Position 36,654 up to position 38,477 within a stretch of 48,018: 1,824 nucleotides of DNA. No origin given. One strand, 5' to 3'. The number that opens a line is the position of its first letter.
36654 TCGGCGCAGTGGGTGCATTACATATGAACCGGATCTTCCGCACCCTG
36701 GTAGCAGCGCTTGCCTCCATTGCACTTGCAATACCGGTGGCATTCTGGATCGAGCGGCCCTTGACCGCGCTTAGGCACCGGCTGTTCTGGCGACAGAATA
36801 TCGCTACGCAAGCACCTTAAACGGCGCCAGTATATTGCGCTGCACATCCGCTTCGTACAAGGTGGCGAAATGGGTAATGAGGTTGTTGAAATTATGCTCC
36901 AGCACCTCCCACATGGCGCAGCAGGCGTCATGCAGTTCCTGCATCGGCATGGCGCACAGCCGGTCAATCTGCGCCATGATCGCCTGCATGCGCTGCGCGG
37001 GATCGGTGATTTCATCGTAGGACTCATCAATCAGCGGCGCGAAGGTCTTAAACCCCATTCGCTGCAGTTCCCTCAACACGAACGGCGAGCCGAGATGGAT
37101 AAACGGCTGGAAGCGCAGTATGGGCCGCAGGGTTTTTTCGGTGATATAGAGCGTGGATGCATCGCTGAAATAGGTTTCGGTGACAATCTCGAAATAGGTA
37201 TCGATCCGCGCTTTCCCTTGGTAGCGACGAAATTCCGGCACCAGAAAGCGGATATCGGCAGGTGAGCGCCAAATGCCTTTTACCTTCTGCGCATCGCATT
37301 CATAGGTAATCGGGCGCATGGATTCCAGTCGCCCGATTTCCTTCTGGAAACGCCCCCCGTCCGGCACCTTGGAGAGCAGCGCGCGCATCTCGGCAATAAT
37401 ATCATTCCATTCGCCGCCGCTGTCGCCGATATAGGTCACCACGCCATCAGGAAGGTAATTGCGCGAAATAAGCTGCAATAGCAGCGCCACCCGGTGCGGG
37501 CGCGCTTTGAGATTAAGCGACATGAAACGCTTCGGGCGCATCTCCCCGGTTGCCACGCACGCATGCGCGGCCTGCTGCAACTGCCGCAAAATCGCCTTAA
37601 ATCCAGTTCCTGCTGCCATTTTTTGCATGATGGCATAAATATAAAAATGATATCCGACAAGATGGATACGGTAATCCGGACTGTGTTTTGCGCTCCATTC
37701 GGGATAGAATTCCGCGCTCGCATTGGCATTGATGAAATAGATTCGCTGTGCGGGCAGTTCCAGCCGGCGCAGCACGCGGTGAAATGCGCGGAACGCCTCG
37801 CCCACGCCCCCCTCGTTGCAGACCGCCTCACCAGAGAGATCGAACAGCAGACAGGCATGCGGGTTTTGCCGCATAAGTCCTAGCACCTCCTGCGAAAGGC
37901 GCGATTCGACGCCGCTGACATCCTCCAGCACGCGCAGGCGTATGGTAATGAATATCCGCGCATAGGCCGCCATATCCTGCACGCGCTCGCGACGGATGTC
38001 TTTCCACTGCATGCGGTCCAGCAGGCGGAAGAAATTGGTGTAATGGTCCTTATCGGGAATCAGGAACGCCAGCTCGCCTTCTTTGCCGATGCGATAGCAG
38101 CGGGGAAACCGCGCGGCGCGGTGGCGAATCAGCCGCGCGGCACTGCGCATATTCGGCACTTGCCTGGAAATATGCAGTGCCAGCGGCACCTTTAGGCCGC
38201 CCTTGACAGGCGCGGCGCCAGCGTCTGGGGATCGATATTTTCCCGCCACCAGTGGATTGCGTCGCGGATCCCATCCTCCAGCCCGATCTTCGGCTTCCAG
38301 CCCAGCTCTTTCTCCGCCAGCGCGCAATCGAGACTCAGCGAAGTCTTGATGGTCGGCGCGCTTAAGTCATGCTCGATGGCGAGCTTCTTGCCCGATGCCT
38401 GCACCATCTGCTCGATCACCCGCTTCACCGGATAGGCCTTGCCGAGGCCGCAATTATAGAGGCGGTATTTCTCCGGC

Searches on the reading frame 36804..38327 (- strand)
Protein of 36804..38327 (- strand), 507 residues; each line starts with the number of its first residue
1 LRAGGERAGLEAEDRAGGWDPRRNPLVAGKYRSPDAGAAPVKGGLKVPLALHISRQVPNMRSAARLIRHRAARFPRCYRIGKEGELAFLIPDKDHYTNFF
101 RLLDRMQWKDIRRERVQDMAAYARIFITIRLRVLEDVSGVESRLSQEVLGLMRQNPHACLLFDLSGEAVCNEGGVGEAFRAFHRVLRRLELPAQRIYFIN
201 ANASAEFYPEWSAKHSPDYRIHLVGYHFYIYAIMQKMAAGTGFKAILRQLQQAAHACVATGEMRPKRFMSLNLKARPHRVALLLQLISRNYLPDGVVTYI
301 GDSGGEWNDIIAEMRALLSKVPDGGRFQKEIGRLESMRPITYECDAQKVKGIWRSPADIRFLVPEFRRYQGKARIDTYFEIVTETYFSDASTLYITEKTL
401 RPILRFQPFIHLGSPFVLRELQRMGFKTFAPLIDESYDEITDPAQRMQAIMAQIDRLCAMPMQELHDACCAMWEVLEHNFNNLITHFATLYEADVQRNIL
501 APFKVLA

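Call 7: search_protein_families(library=pfam, proteins=[window:36804-38327:-])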
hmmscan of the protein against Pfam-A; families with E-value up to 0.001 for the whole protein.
window:36804-38327:- (507 aa): 0 families

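Call 72: search_protein_families(library=pfam, proteins=[window:36804-38327:-], max_evalue=5)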
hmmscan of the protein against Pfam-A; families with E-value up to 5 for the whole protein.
window:36804-38327:- (507 aa): 1 family
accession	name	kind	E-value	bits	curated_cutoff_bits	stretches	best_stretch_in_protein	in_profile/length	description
PF11219.13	DUF3014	-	0.074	13.7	25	1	406-464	50-108/156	Protein of unknown function (DUF3014)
